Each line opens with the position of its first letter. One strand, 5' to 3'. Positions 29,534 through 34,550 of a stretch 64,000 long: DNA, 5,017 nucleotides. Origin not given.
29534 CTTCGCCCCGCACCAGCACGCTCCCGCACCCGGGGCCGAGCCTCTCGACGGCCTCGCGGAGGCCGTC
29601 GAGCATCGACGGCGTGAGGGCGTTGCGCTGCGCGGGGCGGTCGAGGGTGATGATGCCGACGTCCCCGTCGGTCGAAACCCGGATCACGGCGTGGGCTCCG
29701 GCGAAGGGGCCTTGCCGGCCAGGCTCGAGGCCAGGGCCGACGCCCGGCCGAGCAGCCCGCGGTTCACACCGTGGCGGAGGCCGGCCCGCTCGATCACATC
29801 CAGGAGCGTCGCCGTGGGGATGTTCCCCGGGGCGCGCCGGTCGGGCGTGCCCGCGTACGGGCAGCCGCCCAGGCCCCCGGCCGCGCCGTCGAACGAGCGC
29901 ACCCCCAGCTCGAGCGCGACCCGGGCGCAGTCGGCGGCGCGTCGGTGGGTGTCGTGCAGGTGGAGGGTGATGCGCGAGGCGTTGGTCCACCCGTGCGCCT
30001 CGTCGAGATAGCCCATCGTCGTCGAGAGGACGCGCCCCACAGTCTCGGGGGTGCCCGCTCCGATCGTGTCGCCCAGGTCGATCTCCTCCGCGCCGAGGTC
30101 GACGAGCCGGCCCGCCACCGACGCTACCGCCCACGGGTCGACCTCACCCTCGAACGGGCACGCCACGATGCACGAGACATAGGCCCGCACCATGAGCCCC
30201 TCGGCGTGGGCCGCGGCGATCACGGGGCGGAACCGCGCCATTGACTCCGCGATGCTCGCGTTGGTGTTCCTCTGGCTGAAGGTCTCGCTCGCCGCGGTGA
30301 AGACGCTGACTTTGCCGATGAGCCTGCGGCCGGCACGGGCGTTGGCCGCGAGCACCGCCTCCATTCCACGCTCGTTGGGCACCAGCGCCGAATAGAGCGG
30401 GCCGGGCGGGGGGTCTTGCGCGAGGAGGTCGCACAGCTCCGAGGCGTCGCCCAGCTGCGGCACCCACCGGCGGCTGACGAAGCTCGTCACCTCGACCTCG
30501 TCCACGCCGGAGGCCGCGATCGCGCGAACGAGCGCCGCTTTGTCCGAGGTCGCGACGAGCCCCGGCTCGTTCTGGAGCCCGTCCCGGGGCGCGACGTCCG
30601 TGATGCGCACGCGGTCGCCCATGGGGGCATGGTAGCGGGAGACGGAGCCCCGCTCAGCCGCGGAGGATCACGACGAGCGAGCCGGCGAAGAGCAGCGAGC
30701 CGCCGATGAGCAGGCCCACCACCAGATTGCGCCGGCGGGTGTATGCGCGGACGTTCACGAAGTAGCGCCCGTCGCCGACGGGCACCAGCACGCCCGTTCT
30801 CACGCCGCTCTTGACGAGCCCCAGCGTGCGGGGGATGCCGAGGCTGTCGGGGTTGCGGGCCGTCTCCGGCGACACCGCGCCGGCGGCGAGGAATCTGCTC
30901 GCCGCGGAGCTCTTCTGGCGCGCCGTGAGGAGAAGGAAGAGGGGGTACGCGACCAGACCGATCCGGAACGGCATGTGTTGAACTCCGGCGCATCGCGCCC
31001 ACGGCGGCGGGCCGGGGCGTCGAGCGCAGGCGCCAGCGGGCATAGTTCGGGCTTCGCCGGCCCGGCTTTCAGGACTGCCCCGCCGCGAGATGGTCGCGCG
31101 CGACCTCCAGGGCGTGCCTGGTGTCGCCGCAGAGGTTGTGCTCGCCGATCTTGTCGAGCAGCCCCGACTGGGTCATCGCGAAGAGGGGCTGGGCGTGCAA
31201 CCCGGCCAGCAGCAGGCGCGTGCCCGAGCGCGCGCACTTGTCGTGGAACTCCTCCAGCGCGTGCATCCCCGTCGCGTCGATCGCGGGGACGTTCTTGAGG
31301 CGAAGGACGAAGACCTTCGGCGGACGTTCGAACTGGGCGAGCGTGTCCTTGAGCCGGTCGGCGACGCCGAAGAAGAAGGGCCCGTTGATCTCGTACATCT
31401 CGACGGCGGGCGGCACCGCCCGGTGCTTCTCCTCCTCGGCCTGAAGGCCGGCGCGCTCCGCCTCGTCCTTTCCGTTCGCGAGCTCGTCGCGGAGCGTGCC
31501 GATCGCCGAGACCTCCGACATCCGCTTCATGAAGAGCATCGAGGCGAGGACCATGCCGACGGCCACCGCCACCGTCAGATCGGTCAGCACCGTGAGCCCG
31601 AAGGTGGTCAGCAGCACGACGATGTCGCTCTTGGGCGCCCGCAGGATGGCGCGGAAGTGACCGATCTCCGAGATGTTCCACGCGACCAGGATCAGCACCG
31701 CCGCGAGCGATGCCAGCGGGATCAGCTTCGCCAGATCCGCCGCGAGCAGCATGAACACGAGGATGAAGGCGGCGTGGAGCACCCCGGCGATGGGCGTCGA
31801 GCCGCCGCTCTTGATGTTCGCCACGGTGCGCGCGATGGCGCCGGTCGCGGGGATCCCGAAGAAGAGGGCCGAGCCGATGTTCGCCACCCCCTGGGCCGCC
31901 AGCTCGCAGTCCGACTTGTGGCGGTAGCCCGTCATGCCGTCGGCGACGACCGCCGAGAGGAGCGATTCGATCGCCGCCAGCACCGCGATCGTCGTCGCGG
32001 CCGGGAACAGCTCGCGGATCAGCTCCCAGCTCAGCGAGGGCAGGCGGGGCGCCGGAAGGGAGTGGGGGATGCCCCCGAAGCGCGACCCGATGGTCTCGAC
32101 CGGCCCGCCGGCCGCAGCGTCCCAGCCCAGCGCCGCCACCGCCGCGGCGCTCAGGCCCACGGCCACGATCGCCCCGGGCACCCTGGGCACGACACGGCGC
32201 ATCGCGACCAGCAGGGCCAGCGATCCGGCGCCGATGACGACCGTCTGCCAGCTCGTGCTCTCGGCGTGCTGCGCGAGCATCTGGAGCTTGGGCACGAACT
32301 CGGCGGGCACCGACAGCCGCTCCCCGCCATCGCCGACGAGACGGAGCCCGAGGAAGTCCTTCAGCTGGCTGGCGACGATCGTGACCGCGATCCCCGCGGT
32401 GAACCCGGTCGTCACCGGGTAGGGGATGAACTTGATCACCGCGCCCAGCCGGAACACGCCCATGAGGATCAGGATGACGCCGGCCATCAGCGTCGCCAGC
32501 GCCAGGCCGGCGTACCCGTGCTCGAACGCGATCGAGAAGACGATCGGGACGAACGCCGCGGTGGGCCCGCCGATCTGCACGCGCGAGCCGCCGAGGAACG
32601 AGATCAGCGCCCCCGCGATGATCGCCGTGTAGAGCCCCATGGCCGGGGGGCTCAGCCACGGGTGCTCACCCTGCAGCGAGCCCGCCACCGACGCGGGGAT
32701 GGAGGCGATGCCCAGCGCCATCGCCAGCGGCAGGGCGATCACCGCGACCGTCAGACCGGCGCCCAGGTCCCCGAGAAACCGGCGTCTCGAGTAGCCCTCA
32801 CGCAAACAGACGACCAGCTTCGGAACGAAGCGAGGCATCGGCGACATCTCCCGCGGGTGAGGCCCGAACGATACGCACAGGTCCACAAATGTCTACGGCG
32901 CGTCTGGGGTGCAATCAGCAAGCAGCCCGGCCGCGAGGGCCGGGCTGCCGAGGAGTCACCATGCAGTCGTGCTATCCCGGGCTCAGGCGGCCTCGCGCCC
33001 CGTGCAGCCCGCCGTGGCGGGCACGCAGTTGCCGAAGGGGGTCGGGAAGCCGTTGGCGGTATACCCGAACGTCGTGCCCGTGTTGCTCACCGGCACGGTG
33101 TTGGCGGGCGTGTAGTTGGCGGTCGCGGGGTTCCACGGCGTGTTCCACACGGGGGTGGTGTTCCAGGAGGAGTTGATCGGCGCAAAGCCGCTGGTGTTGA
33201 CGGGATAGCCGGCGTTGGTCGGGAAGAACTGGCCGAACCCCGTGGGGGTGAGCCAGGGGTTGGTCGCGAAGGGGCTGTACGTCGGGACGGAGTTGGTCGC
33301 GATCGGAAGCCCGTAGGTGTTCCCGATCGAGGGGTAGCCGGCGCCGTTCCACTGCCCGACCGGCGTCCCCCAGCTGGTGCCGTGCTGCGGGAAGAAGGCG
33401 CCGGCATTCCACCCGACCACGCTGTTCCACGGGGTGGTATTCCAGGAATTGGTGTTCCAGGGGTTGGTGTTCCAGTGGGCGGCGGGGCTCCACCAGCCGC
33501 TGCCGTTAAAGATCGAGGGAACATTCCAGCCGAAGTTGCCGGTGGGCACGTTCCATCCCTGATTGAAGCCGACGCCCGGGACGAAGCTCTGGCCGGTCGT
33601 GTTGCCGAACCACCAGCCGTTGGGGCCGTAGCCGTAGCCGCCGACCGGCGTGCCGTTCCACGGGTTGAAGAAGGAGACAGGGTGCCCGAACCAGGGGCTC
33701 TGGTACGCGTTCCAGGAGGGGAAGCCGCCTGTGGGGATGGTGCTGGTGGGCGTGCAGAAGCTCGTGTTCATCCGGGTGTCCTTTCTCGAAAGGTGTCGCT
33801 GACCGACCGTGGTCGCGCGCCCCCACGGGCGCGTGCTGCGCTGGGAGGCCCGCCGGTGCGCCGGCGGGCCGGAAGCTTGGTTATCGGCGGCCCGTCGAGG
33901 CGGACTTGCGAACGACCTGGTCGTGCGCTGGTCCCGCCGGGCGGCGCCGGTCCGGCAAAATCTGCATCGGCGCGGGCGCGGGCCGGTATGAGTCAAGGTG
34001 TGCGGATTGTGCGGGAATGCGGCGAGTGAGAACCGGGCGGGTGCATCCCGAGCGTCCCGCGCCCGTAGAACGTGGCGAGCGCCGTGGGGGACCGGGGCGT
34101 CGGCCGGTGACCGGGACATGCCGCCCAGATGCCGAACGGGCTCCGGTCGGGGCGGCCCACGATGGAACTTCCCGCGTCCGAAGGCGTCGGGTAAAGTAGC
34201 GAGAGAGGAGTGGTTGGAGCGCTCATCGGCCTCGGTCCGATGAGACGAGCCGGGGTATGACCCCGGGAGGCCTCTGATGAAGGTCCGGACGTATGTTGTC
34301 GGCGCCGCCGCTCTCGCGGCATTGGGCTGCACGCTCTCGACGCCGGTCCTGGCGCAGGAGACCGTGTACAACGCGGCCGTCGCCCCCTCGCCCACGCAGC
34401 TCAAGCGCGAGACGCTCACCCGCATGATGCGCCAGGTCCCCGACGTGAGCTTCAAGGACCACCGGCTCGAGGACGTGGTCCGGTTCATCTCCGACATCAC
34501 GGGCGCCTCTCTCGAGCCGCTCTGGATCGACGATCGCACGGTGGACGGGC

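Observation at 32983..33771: Charge-free Trp/Asn-rich low-complexity protein carried as its own transcription unit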

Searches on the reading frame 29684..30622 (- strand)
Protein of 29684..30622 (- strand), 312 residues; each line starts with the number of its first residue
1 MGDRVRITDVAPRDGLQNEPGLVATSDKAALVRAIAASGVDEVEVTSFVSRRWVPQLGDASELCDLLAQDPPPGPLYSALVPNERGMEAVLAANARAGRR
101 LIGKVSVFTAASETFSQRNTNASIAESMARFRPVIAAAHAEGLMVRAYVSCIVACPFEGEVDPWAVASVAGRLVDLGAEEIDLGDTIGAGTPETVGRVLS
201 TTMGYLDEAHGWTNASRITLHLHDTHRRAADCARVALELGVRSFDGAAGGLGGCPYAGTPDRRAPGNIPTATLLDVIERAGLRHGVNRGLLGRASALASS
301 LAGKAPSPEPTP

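Call 18: search_protein_families(library=pfam, proteins=[window:29684-30622:-], max_evalue=0.01)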
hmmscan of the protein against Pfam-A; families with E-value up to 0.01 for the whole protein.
window:29684-30622:- (312 aa): 1 family
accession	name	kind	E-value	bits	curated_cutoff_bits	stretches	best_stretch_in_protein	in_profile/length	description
PF00682.25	HMGL-like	-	1.4e-29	103.7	29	1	4-291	1-253/260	HMGL-like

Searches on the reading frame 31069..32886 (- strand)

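Call 18: search_protein_families(library=pfam, proteins=[window:31069-32886:-], max_evalue=0.01)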
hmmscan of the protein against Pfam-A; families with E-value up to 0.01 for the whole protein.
window:31069-32886:- (605 aa): 2 families
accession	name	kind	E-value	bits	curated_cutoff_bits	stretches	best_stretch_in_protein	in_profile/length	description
PF00916.26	Sulfate_transp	-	8.8e-80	268.7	23.2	1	37-427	1-379/380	Sulfate permease family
PF01740.26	STAS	-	7.8e-16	58.2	22.6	1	495-584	10-98/106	STAS domain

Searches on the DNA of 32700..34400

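Call 34: search_rna_families(source=window, start=32700, end=34400, threshold=evalue, max_evalue=1)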
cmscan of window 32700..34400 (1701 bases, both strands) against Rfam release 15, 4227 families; matches with E-value up to 1: 1.
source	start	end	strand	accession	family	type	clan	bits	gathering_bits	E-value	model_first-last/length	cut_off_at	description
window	32923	32948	+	RF01519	CC0196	Gene; sRNA;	-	19.9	35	0.13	33-57/58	no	Caulobacter sRNA CC0196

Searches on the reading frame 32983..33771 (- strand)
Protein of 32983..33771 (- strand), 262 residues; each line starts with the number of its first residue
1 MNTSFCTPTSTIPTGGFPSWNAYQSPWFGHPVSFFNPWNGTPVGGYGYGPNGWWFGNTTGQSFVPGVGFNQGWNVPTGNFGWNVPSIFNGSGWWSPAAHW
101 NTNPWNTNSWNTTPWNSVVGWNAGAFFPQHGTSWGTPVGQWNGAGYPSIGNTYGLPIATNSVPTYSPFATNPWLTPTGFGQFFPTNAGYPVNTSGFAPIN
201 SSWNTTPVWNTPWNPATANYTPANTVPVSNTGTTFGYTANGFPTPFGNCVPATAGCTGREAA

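Call 5: search_protein_families(library=pfam, proteins=[window:32983-33771:-], max_evalue=10)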
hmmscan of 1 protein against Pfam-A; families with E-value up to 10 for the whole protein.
window:32983-33771:- (262 aa): 0 families

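Call 6: search_protein_families(library=ncbifam, proteins=[window:32983-33771:-], max_evalue=10)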
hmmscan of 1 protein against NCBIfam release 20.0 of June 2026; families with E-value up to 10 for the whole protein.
window:32983-33771:- (262 aa): 0 families

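Call 7: find_homologous_proteins(query=window:32983-33771:-, max_evalue=0.01)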
Query window:32983-33771:- (262 aa): 5 proteins with E <= 0.01 among 189 candidates.
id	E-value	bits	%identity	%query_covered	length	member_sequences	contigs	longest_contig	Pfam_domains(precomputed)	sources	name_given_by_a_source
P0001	4.2e-171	587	100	100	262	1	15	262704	-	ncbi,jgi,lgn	-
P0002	2.4e-23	101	39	93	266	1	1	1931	-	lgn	-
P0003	3.0e-20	91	41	100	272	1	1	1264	-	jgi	jgi:hypothetical protein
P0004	6.8e-20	90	40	100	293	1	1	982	-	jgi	-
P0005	5.0e-16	77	41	100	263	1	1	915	-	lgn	-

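Call 11: find_related_loci(query=A1, collection=genome_contigs, flank=10000)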
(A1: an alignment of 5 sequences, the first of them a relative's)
Query A1 (262 aa) in genome_contigs; peptide patterns used: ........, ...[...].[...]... (x = any residue, [..] = any of these).
67 stretches matched a pattern; 4 encode a relative of the query (tblastn E <= 1e-3); 4 distinct loci.
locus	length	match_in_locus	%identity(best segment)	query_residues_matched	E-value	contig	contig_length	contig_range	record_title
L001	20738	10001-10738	33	34-262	8e-10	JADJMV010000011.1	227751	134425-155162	MAG: Phycisphaerales bacterium isolate EsbW_18-Q3-R4-48_BATAC.72 tig00009609-10-2272060, whole genome shotgun sequence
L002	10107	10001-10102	68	45-77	8e-7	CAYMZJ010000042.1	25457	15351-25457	MAG TPA_asm: uncultured Phycisphaeraceae bacterium isolate SRP215229_co1_209 genome assembly, contig: NODE_1059_length_2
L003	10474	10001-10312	40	1-115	6e-6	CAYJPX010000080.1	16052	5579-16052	MAG TPA_asm: uncultured Phycisphaeraceae bacterium isolate ERP124720_co1_204 genome assembly, contig: NODE_4518_length_1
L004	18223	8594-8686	68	45-74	1e-5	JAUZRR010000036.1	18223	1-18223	MAG: Planctomycetota bacterium isolate GS19_ROV14_R08-AMOR20_M0799 AMOR20_M0799_contig36, whole genome shotgun sequence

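Call 19: search_protein_representatives(alignment_id=A1)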
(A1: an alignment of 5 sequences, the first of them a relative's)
Query: 5 sequences, 270 profile positions. Proteins with E-value up to 0.001 (for the whole library): 5; up to 1e-10: 3; up to 1e-30: 3. The best 5 are listed.
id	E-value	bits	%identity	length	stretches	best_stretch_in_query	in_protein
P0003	2.5e-102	359.0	-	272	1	1-270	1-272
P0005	3.2e-98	345.5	-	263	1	1-270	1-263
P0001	2.1e-93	329.7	-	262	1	1-270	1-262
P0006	3.0e-04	37.4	-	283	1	1-270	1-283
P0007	5.1e-04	36.6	-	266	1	1-270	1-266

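Call 23: search_solved_structures(query=A1, max_evalue=10)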
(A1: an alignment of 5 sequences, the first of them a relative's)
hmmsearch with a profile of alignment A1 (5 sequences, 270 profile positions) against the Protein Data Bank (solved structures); distinct sequences matched with E-value up to 10: 5.
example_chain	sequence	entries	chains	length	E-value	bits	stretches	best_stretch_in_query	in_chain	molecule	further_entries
9qc8_C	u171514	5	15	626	0.1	15.9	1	78-139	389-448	Hemagglutinin component HA70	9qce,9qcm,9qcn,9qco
9ug5_A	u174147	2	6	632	0.12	15.7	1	78-139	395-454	HA3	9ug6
4lo4_B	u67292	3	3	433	0.17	15.2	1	78-139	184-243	HA-70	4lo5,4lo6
3win_E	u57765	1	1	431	0.37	14.1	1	78-139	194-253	HA3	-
4lo7_A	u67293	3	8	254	0.45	13.8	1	79-139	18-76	HA-70 | Hemagglutinin component HA70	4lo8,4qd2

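Call 32: predict_structure(alignment_id=A1)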
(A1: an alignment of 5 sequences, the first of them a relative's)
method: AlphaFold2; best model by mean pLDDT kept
length: 262 residues; sequences in the alignment: 5
mean_pLDDT: 36.4   pTM: 0.19
mean pLDDT of the five models: 36.4, 31.4, 27.1, 26.3, 23.0
residues with pLDDT >= 90: 0; 70-90: 3; 50-70: 11; < 50: 248
segments of 3 or more residues with pLDDT < 50: 1-3, 6-38, 40-43, 57-262
pLDDT, mean of each block of 10 residues (from residue 1): 44 37 34 44 58 53 31 32 30 28 30 28 28 31 31 32 32 32 34 35 38 43 40 40 40 43 38
secondary structure, 60 per line:
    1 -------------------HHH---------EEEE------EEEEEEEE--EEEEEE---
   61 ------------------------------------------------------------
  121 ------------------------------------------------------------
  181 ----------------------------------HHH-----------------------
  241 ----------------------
elements in order: E32-35 E42-49 E52-57

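Call 56: list_cluster_members(proteins=[P0001, P0006, P0007])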
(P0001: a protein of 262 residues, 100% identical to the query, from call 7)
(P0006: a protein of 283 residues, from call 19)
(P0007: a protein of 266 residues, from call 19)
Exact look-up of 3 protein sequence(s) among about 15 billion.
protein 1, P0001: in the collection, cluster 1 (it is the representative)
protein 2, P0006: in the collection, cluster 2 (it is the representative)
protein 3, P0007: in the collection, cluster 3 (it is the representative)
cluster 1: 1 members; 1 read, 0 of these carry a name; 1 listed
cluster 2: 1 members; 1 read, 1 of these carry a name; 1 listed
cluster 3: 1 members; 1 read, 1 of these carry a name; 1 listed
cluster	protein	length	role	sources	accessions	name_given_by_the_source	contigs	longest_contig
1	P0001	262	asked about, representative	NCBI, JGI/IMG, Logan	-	-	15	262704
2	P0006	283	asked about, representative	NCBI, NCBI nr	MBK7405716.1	MAG: hypothetical protein IPJ41_14135 [Phycisphaerales bacterium] | hypothetical protein [Phycisphaerales bacterium]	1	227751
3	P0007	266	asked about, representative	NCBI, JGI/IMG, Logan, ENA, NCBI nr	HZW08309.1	MAG TPA: hypothetical protein VFF69_00260 [Phycisphaerales bacterium] | hypothetical protein [Phycisphaerales bacterium]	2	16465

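Call 58: find_homologous_proteins(query=A4, max_evalue=0.001)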
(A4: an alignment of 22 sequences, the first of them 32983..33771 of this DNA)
Query A4 (22 sequences) (262 aa, profile of the alignment): 5 proteins with E <= 0.001 among 8000 candidates.
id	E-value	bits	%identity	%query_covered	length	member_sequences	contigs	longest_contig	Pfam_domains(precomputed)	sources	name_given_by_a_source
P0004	3.6e-52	196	40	100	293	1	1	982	-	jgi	-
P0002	2.8e-51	193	39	93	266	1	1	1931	-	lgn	-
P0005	7.3e-51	192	41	100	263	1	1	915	-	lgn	-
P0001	1.0e-47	182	100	100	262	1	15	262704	-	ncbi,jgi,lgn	-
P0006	4.1e-35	140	32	89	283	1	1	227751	-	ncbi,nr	ncbi:MAG: hypothetical protein IPJ41_14135 [Phycisphaerales bacterium]|nr:hypothetical protein [Phyc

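Call 69: search_protein_families(library=phrogs, proteins=[window:32983-33771:-], max_evalue=1)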
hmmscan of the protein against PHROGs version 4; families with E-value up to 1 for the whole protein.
window:32983-33771:- (262 aa): 0 families

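Call 70: search_protein_families(library=padloc, proteins=[window:32983-33771:-], max_evalue=1)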
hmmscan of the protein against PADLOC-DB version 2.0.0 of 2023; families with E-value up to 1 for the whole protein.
window:32983-33771:- (262 aa): 0 families

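Call 77: find_encoding_contigs(protein=P0001, flank=1000, max_places=4)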
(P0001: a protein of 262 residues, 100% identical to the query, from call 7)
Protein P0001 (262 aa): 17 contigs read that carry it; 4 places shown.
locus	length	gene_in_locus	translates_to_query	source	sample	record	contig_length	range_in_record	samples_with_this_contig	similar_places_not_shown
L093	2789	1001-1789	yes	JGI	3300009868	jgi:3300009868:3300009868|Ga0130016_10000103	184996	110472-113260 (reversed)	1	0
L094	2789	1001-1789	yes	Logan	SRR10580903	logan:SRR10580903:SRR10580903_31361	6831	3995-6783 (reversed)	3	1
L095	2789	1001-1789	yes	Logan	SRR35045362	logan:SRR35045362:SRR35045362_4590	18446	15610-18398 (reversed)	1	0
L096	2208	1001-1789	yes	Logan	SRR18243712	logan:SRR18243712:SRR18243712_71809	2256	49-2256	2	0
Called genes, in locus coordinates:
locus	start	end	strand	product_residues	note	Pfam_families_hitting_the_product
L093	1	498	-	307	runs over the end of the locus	-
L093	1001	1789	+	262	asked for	-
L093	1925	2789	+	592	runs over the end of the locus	PF00916:Sulfate_transp, PF01740:STAS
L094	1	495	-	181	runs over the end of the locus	?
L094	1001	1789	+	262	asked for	-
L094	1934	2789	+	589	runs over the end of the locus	PF00916:Sulfate_transp, PF01740:STAS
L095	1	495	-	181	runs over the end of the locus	?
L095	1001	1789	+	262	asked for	-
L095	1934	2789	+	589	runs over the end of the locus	PF00916:Sulfate_transp, PF01740:STAS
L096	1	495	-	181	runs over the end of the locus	?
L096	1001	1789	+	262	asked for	-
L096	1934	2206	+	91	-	?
